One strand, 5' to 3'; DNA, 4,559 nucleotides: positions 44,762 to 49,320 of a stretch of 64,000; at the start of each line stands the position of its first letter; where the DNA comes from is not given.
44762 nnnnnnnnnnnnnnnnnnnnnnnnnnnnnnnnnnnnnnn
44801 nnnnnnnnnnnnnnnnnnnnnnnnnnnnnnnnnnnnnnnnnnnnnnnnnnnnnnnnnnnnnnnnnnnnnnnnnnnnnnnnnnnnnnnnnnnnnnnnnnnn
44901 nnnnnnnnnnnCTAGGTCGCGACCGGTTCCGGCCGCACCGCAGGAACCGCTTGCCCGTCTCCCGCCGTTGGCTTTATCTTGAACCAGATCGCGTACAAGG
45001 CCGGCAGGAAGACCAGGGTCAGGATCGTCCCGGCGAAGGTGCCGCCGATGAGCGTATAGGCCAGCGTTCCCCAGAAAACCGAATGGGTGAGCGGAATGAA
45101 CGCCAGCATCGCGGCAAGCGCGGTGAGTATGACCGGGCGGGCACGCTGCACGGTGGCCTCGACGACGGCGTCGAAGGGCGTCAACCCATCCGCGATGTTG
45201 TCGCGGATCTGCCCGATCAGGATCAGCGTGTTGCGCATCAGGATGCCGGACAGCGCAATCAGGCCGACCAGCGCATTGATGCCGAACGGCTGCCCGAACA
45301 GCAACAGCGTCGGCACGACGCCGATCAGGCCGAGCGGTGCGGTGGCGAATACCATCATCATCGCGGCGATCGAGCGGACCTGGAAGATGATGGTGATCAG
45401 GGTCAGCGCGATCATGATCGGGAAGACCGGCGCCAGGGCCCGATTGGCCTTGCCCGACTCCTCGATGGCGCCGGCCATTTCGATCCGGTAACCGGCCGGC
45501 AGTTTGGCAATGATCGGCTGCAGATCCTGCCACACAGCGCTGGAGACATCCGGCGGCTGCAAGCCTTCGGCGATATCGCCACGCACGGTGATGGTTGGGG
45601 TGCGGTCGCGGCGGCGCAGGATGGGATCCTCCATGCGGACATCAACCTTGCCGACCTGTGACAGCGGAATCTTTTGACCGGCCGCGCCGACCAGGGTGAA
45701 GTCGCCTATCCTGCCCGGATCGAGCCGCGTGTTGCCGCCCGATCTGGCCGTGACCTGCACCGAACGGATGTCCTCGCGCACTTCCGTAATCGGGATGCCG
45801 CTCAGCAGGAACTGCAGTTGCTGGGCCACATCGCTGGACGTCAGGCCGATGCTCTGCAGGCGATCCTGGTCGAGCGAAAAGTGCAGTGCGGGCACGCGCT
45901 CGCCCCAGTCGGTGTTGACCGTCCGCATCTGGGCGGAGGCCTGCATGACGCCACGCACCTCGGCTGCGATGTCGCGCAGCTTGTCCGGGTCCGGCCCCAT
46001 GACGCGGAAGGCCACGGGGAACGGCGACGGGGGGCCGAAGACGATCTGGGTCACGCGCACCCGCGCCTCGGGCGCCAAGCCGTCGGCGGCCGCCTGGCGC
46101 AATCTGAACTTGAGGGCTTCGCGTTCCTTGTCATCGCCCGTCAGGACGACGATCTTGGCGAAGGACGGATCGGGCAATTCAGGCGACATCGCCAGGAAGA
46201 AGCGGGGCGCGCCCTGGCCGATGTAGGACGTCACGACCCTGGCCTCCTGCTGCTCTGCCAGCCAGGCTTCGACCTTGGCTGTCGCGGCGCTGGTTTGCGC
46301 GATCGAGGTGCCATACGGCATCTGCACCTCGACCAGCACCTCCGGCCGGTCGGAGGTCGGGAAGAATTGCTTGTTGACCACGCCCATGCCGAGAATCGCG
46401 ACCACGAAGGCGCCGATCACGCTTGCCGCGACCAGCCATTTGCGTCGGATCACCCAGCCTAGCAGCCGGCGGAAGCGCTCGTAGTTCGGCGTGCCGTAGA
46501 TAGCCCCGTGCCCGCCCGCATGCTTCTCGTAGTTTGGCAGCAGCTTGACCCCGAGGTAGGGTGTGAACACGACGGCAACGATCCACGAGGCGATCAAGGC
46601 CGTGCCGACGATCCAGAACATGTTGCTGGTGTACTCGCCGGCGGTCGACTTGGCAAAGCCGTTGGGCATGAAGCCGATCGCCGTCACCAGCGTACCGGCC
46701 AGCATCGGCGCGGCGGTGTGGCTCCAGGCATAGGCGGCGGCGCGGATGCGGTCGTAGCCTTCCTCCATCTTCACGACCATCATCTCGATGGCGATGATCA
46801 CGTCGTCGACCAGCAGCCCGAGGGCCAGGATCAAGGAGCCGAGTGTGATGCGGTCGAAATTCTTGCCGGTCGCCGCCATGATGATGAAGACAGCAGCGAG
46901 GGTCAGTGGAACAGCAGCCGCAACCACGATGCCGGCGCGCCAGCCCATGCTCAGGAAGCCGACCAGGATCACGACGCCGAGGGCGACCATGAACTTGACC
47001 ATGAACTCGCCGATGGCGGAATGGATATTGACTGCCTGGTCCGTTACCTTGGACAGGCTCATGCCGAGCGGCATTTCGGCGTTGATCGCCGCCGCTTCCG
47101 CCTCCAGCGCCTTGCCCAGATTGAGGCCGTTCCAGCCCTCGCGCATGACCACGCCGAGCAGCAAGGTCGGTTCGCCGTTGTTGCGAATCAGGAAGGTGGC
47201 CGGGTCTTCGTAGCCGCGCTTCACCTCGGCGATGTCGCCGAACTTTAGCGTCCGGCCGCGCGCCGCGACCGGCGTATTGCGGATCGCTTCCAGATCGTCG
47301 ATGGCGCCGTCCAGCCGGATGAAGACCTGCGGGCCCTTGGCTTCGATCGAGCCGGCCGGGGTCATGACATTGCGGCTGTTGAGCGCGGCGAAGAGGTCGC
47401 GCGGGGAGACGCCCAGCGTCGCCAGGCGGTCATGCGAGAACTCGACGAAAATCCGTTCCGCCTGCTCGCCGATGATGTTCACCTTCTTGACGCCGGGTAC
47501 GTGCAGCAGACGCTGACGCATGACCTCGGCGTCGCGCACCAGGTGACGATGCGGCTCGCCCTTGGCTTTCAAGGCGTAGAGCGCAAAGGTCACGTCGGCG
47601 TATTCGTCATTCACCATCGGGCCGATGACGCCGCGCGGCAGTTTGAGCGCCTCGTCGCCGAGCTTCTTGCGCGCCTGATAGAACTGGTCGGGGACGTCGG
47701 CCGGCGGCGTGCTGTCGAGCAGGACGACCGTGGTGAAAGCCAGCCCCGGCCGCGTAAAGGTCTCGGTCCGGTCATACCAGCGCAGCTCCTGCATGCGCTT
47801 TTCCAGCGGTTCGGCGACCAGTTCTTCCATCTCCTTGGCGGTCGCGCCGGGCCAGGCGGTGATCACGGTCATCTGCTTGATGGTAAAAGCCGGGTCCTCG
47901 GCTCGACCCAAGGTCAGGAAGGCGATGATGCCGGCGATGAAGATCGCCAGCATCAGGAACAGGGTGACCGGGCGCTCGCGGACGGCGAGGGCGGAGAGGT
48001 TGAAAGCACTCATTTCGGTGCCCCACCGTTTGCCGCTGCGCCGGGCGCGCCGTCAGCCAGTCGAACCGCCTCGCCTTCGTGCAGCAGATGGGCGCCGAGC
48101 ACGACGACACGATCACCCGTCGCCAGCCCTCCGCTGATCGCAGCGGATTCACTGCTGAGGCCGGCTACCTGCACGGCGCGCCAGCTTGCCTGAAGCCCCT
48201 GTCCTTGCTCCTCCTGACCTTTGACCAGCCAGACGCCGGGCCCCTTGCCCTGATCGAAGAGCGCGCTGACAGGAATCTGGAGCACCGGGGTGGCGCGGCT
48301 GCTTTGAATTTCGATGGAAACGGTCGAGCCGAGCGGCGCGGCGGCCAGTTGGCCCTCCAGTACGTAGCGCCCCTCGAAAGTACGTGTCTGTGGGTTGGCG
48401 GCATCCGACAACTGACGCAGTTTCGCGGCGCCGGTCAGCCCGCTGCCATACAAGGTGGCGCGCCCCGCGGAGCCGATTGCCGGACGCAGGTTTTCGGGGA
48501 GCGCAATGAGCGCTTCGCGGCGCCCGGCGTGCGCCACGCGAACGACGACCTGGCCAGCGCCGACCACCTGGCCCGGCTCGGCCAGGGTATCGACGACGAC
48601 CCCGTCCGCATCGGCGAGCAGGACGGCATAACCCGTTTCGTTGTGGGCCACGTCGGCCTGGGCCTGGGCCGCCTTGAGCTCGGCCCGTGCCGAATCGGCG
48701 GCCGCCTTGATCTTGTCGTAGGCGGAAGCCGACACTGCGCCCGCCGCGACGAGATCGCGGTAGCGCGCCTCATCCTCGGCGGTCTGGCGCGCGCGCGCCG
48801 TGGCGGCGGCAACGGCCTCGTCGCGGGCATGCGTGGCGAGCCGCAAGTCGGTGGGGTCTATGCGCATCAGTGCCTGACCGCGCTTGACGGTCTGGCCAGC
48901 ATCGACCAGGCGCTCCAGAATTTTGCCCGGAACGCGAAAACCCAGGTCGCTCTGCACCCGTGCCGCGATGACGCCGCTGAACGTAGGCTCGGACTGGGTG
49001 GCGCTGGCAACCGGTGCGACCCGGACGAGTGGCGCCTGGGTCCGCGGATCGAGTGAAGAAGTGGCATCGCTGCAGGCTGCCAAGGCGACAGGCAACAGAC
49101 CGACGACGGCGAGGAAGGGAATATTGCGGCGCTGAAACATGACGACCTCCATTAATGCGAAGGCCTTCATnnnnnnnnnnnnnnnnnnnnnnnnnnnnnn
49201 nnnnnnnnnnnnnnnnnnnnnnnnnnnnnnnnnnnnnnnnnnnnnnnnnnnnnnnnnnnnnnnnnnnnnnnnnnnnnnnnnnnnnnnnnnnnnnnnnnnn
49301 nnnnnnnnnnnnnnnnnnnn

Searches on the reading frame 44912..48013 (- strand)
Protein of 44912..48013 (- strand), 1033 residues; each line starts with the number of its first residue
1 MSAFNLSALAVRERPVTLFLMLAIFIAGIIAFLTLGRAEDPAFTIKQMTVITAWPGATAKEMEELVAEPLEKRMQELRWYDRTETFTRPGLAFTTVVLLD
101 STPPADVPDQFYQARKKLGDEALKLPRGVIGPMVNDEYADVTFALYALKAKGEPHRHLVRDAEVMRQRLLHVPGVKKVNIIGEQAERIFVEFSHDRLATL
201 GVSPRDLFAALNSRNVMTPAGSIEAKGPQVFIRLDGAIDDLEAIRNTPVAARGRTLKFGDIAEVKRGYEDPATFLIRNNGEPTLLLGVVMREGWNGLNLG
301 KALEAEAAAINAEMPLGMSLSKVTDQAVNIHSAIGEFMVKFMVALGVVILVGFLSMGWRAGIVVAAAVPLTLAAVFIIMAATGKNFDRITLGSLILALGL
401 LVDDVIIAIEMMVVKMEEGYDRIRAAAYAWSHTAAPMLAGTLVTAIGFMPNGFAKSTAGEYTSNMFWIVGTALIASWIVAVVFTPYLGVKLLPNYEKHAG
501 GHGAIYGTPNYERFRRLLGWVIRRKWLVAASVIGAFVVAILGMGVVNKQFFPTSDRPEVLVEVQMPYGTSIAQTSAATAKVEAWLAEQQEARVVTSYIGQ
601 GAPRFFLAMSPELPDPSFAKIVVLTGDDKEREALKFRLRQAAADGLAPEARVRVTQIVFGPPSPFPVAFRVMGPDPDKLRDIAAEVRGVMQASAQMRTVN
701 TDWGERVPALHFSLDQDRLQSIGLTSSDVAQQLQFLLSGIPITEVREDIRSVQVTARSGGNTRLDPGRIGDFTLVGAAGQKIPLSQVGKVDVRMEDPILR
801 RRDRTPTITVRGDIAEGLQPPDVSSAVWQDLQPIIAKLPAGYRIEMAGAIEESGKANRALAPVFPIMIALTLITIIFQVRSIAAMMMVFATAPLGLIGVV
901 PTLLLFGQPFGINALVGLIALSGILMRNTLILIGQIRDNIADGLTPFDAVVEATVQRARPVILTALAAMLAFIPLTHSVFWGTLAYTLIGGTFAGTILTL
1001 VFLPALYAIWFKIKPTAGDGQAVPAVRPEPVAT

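Call 25: search_protein_families(library=pfam, proteins=[window:44912-48013:-], max_evalue=0.00001)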
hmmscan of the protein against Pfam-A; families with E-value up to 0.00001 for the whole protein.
window:44912-48013:- (1033 aa): 1 family
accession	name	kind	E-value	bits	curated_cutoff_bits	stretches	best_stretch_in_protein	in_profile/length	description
PF00873.25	ACR_tran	-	2e-146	489.7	28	1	7-1009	2-1019/1021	AcrB/AcrD/AcrF family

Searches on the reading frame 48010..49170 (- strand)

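Call 25: search_protein_families(library=pfam, proteins=[window:48010-49170:-], max_evalue=0.00001)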
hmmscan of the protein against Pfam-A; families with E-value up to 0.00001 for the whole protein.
window:48010-49170:- (386 aa): 2 families
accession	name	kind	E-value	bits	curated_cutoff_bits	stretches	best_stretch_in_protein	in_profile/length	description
PF13437.12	HlyD_3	-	9.6e-13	49.2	22.2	1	184-274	2-96/106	HlyD family secretion protein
PF16576.10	HlyD_D23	-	2.9e-09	37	30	1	73-272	19-202/214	Barrel-sandwich domain of CusB or HlyD membrane-fusion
